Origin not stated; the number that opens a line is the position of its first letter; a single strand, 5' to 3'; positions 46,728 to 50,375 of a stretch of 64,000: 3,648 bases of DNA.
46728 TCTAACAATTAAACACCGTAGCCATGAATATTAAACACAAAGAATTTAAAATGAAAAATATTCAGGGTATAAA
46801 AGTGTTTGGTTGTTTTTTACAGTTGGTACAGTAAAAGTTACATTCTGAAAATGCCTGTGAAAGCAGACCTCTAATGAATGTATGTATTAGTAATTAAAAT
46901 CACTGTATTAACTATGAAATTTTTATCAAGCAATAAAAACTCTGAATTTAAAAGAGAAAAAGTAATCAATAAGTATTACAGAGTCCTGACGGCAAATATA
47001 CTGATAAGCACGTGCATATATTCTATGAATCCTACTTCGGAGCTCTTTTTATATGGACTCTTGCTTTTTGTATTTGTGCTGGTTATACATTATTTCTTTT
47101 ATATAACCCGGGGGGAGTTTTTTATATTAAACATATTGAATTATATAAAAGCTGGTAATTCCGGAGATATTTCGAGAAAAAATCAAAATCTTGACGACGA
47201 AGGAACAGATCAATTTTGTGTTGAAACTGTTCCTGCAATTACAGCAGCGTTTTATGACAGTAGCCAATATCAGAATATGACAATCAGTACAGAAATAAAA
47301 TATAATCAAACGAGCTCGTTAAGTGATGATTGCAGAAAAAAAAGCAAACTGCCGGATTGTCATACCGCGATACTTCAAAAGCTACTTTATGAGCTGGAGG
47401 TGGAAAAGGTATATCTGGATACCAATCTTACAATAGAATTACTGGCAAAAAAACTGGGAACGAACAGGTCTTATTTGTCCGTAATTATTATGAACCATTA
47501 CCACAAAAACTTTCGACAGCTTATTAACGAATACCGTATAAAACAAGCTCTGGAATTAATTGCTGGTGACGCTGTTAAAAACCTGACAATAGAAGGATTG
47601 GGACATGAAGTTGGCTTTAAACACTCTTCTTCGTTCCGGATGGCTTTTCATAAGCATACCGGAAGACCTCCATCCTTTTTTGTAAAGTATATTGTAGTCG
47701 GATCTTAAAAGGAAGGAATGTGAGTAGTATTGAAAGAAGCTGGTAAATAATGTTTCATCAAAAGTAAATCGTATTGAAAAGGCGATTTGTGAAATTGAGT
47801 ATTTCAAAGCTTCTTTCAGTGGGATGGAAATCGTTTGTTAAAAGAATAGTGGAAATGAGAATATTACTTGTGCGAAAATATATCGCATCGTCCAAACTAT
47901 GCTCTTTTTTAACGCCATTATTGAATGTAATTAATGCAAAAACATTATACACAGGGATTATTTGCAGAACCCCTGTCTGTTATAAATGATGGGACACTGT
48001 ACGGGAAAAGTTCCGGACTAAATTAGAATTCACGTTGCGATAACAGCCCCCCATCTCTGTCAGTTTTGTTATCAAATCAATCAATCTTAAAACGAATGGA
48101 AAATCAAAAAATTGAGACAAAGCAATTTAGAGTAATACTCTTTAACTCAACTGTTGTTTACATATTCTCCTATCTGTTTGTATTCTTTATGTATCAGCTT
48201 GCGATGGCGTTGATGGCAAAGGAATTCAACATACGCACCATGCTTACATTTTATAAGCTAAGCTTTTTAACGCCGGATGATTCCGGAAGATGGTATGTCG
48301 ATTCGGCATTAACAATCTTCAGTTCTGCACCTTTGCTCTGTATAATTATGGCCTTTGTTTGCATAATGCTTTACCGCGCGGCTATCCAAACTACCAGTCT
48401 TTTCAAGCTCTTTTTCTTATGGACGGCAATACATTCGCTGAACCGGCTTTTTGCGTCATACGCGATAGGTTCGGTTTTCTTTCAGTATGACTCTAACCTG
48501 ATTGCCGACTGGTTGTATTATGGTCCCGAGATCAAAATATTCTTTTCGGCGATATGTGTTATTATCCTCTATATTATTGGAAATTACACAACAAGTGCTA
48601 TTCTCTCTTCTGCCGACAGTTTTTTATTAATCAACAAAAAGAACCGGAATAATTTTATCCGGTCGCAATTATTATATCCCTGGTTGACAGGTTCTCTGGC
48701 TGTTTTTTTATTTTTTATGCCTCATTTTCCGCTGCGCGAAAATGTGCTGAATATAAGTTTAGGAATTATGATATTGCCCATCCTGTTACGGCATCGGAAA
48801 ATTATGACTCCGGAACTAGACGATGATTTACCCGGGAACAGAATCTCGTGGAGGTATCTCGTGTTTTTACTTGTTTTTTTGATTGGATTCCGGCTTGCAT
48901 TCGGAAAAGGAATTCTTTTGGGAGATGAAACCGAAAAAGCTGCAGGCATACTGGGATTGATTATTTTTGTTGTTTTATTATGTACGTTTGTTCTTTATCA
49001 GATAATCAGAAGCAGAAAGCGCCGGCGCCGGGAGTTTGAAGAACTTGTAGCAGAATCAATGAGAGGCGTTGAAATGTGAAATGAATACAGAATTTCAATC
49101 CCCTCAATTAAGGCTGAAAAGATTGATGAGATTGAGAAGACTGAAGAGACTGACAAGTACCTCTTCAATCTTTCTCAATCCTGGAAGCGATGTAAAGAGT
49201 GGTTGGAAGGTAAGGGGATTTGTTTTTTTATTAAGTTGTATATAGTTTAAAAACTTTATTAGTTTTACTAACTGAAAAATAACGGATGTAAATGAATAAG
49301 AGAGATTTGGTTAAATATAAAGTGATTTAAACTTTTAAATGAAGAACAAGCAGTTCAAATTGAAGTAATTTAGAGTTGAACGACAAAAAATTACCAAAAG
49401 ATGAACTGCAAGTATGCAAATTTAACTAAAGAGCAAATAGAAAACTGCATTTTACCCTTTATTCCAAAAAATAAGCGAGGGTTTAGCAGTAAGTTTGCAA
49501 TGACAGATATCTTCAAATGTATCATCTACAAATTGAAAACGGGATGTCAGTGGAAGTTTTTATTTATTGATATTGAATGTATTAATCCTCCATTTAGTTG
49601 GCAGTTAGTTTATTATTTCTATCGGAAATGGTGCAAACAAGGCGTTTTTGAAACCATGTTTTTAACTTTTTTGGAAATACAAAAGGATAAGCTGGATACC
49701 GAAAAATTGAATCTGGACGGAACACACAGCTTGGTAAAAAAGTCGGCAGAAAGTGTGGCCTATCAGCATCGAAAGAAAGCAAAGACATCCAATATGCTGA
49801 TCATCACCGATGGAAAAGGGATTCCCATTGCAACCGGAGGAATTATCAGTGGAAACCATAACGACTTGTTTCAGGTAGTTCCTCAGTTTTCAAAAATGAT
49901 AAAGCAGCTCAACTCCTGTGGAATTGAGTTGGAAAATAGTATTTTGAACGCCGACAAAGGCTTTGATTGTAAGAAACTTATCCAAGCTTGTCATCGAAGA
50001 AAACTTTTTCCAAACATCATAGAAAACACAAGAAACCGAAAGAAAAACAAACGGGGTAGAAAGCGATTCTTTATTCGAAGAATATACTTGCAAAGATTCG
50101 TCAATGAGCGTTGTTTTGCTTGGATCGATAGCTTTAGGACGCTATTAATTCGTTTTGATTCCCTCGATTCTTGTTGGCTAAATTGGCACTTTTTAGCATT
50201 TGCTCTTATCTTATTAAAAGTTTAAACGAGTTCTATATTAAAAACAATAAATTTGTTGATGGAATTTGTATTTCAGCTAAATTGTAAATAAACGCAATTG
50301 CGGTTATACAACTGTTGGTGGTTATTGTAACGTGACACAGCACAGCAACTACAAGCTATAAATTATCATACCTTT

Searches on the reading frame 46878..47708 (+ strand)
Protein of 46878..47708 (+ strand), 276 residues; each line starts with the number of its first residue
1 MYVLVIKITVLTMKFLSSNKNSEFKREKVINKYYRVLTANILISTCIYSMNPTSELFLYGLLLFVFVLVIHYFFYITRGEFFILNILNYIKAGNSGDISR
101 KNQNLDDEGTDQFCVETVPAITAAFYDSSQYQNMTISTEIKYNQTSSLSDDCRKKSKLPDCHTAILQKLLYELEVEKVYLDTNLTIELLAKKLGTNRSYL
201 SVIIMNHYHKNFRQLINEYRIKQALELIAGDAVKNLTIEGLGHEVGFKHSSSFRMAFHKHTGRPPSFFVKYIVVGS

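Call 3: search_protein_families(library=pfam, proteins=[window:46878-47708:+], max_evalue=0.1)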
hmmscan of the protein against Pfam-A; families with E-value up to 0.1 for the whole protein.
window:46878-47708:+ (276 aa): 4 families
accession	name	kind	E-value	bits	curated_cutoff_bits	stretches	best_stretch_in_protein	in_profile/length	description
PF12833.13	HTH_18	-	4.3e-15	56.2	33.6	1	189-268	1-77/80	Helix-turn-helix domain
PF00165.29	HTH_AraC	-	6.4e-06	26.6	26.6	1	235-263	8-35/42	Bacterial regulatory helix-turn-helix proteins, AraC family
PF12844.13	HTH_19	-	0.022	15.1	30.2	1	183-221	12-53/64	Helix-turn-helix domain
PF01381.28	HTH_3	-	0.051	14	23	0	183-207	9-33/55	Helix-turn-helix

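Call 4: search_protein_families(library=ncbifam, proteins=[window:46878-47708:+], max_evalue=0.1)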
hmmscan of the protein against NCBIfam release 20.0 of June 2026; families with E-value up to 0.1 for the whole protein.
window:46878-47708:+ (276 aa): 10 families
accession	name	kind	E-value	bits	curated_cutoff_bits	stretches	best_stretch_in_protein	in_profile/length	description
NF049932.1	TranspRegBtr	equivalog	4.8e-06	25.4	900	1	121-270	125-264/531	bacillibactin transport transcriptional regulator Btr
NF047455.1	TF_Staph_AryK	equivalog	4.7e-05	21.8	850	1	180-268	170-255/759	transcriptional regulator AryK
NF007860.0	PRK10572.1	equivalog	0.00026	19.9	208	1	180-270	196-283/292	arabinose operon transcriptional regulator AraC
NF007633.0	PRK10296.1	equivalog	0.00034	20.2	264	1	189-270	195-273/280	transcriptional regulator ChbR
NF049968.1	QhpR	equivalog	0.00064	19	250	1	208-266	226-281/284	AraC-like transcriptional regulator QhpR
TIGR04094.1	adjacent_YSIRK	equivalog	0.00083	18.4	200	1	179-267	297-381/383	YSIRK-targeted surface antigen transcriptional regulator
NF007693.0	PRK10371.1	equivalog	0.001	18.4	253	1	180-268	211-296/309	transcriptional regulator MelR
NF006902.0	PRK09393.1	equivalog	0.0036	16.5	425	1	174-269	227-319/327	transcriptional regulator FtrA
NF007243.0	PRK09685.1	equivalog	0.014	14.8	199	1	183-268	215-298/303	transcriptional regulator FeaR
NF007584.0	PRK10219.1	equivalog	0.015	15.7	174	1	163-266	4-101/107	superoxide response transcriptional regulator SoxS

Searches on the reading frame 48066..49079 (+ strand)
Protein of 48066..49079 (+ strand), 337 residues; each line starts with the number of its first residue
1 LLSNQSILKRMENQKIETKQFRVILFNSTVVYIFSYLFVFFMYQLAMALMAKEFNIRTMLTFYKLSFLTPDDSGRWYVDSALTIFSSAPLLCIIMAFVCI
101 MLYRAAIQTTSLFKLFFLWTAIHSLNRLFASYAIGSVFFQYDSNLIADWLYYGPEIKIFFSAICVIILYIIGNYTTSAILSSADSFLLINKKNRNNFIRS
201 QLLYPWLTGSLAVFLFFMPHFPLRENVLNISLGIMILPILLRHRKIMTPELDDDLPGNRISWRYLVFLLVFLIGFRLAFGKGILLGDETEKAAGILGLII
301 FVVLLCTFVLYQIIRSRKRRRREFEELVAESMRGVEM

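Call 3: search_protein_families(library=pfam, proteins=[window:48066-49079:+], max_evalue=0.1)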
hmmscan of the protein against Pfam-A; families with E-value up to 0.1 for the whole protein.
window:48066-49079:+ (337 aa): 0 families

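Call 4: search_protein_families(library=ncbifam, proteins=[window:48066-49079:+], max_evalue=0.1)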
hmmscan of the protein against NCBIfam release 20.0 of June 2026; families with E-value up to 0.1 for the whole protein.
window:48066-49079:+ (337 aa): 1 family
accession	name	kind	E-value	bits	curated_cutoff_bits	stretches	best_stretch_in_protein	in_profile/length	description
NF045939.1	MHJ_0274_fam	hypoth_equivalog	0.059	13.1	80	0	298-325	7-34/165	MHJ_0274 family protein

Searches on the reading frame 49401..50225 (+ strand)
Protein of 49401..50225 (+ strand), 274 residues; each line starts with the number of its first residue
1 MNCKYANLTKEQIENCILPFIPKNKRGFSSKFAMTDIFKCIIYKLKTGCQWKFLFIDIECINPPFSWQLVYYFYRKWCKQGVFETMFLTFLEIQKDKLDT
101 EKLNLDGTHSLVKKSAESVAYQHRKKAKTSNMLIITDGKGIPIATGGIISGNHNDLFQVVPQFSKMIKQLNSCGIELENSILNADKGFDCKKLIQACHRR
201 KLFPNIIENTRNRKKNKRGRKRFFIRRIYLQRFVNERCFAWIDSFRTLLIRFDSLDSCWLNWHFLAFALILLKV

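Call 45: search_protein_families(library=pfam, proteins=[window:49401-50225:+], max_evalue=0.01)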
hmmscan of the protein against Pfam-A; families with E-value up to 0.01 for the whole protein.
window:49401-50225:+ (274 aa): 3 families
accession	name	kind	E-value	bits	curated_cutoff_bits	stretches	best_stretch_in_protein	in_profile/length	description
PF13340.11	DUF4096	-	3.7e-10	40.3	34.3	1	17-87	9-76/76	Putative transposase of IS4/5 family (DUF4096)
PF01609.27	DDE_Tnp_1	-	2.1e-09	37.9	23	1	105-271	9-200/200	Transposase DDE domain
PF13359.12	DDE_Tnp_4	-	2e-07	31.2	24.8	1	105-251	1-137/158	DDE superfamily endonuclease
